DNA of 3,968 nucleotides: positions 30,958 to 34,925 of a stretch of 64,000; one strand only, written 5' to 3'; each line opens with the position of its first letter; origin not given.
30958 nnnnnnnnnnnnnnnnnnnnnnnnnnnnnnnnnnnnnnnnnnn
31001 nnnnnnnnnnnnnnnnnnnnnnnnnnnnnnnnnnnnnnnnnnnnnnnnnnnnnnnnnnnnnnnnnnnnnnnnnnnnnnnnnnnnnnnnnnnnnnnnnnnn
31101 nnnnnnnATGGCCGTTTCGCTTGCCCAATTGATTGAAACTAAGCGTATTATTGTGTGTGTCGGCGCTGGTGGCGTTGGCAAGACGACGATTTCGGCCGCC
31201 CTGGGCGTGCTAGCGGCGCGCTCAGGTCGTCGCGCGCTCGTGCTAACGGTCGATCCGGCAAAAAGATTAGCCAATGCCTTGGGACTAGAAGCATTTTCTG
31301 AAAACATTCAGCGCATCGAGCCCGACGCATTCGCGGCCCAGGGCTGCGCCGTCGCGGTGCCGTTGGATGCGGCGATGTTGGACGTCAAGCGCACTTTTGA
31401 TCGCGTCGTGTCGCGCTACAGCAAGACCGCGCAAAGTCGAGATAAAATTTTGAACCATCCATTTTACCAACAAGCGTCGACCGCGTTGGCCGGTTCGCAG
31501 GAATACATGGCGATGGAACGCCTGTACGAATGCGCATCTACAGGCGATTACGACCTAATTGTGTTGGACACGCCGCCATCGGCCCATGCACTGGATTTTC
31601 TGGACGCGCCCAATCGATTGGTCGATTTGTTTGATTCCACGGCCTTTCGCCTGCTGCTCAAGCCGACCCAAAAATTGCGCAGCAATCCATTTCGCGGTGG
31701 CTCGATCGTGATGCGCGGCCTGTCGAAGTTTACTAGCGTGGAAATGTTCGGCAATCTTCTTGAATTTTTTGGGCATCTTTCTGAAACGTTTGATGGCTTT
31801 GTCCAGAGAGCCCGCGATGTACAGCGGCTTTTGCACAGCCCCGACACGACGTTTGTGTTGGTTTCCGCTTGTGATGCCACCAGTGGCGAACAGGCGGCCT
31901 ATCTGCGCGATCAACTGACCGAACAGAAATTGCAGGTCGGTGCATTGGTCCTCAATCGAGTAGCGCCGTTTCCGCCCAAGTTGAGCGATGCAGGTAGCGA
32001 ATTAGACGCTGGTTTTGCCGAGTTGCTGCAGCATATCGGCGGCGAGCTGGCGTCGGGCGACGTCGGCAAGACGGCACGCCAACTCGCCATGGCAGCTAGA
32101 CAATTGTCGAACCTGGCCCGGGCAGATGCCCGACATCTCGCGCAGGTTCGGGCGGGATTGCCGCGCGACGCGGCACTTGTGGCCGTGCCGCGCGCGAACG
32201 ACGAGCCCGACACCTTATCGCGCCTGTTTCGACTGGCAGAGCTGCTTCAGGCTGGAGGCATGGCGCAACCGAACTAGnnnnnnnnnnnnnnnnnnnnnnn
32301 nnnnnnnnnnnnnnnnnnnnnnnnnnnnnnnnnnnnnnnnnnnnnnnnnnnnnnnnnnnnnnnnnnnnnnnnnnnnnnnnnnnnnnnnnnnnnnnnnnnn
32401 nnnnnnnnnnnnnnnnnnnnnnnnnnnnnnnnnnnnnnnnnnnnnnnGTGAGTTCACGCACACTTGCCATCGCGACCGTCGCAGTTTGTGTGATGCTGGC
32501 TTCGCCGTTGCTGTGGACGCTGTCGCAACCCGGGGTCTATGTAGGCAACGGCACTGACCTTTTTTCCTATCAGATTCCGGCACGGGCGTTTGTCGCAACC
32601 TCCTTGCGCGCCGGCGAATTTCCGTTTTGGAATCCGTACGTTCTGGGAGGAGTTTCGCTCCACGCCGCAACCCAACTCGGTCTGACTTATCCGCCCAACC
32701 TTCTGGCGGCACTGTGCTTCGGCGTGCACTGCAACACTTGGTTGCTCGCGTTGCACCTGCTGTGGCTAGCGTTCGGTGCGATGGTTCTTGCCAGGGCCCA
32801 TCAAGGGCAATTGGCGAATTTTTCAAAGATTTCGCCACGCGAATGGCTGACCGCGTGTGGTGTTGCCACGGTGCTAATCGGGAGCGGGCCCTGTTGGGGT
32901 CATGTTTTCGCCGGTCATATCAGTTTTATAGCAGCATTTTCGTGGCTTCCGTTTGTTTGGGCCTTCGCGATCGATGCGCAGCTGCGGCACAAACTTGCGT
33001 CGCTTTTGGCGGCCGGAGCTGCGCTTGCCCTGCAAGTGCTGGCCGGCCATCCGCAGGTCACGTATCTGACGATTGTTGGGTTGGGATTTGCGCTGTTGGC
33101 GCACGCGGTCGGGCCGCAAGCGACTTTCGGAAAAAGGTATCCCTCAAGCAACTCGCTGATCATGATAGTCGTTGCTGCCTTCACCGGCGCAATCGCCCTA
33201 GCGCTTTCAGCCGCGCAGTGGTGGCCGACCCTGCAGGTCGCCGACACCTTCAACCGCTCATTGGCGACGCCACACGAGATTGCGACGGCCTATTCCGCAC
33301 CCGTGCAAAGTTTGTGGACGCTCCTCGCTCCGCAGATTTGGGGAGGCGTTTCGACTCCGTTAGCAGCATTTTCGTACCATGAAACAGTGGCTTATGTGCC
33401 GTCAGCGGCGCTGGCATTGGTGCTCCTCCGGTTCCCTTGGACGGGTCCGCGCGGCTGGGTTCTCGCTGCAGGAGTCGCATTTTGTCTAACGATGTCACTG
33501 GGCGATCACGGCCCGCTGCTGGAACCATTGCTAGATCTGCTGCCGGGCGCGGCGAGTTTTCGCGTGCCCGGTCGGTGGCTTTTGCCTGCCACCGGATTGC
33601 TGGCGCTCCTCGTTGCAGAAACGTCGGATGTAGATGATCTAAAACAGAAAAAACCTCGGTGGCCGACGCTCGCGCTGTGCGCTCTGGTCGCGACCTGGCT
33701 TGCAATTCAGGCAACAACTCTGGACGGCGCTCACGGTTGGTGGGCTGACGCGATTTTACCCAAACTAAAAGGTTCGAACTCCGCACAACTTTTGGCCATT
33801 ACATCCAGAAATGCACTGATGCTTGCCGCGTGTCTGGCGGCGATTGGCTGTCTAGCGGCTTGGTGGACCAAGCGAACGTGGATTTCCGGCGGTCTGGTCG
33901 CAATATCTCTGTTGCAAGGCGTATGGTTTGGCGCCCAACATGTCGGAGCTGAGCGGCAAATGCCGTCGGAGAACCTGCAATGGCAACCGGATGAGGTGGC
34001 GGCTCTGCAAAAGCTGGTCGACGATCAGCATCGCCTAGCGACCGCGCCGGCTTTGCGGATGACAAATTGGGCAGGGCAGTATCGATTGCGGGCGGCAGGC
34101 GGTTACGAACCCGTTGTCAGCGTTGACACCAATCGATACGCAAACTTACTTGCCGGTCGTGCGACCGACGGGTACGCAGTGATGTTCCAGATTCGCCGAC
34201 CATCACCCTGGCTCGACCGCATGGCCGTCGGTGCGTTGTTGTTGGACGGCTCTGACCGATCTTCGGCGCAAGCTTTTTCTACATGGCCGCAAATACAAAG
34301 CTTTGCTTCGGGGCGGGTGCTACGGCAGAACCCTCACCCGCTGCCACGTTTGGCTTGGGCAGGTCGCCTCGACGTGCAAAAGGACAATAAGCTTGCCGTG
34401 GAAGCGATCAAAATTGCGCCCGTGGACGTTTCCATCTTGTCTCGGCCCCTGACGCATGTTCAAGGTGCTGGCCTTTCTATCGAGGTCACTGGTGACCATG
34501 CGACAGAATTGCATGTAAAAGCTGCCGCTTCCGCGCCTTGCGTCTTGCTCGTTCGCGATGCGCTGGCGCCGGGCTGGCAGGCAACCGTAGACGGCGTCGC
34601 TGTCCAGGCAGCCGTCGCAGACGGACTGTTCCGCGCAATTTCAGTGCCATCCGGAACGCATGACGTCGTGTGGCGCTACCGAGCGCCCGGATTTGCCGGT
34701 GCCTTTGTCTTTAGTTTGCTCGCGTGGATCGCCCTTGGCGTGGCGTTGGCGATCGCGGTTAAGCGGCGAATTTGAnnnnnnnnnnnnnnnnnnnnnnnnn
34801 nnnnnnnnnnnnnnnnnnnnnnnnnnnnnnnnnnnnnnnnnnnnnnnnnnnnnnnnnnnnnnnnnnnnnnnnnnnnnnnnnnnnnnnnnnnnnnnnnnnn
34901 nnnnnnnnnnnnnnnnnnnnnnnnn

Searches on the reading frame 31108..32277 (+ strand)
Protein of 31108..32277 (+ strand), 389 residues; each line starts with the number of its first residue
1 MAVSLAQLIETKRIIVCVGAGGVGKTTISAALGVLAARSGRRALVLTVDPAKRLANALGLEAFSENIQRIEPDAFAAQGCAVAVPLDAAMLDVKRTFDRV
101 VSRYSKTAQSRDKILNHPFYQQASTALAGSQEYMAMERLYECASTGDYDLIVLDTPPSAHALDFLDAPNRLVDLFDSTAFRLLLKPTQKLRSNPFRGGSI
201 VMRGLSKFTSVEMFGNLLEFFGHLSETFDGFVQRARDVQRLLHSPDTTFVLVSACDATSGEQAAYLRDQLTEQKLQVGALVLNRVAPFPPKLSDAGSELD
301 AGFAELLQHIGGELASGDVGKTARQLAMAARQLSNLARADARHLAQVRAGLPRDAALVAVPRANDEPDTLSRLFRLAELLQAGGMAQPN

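Call 6: search_protein_families(library=pfam, proteins=[window:31108-32277:+], max_evalue=0.01)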
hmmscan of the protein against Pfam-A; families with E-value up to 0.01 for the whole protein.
window:31108-32277:+ (389 aa): 11 families
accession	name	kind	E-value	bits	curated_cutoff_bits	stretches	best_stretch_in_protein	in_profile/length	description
PF02374.21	ArsA_ATPase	-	1.8e-27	96.8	24.3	1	13-287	2-247/305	Anion-transporting ATPase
PF01656.29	CbiA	-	3.5e-11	43.6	25.4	1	14-287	1-85/125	CobQ/CobB/MinD/ParA nucleotide binding domain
PF13614.12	AAA_31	-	3.1e-09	37.5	27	1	13-160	3-130/177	AAA domain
PF10609.15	ParA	-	1.8e-05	24.7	27.1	1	12-49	4-41/246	NUBPL iron-transfer P-loop NTPase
PF01695.23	IstB_IS21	-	4.2e-05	23.6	24.1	1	7-48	87-128/238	IstB-like ATP binding protein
PF00448.28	SRP54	-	0.001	19.2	22.7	1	13-68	2-56/196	SRP54-type protein, GTPase domain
PF02562.22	PhoH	-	0.0041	17.1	27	1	6-60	13-67/205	PhoH-like protein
PF13604.12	AAA_30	-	0.0046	17.2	27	1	8-62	13-70/191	AAA domain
PF03308.22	MeaB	-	0.0049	16.4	23.1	1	15-52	36-73/273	Methylmalonyl Co-A mutase-associated GTPase MeaB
PF13481.12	AAA_25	-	0.005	16.9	27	0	8-54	29-76/195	AAA domain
PF13401.12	AAA_22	-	0.0077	17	27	0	11-49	4-33/130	AAA domain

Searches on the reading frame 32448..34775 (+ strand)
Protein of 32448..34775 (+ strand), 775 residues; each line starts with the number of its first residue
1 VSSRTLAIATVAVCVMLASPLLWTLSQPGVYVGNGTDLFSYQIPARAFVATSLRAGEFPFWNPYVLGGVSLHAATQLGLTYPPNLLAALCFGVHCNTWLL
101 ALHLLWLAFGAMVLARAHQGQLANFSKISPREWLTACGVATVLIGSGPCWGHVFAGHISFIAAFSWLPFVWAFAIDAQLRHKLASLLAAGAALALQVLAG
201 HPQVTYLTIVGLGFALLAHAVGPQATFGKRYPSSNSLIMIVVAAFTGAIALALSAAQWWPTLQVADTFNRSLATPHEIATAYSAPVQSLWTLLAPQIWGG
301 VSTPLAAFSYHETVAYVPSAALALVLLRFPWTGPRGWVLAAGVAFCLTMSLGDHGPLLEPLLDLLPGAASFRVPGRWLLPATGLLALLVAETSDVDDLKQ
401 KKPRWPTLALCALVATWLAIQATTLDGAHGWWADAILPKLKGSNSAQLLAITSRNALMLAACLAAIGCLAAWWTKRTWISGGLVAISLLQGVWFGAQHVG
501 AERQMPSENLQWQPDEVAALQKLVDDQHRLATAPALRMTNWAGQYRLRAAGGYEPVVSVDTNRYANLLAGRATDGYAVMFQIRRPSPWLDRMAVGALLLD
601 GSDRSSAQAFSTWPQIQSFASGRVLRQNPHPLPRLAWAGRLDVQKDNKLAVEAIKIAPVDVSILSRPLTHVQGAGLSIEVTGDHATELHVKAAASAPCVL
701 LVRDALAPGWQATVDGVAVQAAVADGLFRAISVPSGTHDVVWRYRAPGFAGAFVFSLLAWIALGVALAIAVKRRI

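Call 24: search_protein_families(library=pfam, proteins=[window:32448-34775:+], max_evalue=0.01)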
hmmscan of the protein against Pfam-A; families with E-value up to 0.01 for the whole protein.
window:32448-34775:+ (775 aa): 1 family
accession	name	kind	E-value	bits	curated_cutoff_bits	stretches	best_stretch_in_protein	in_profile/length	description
PF09586.16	YfhO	-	3.3e-06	26.2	28.5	1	645-750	725-829/835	Bacterial membrane protein YfhO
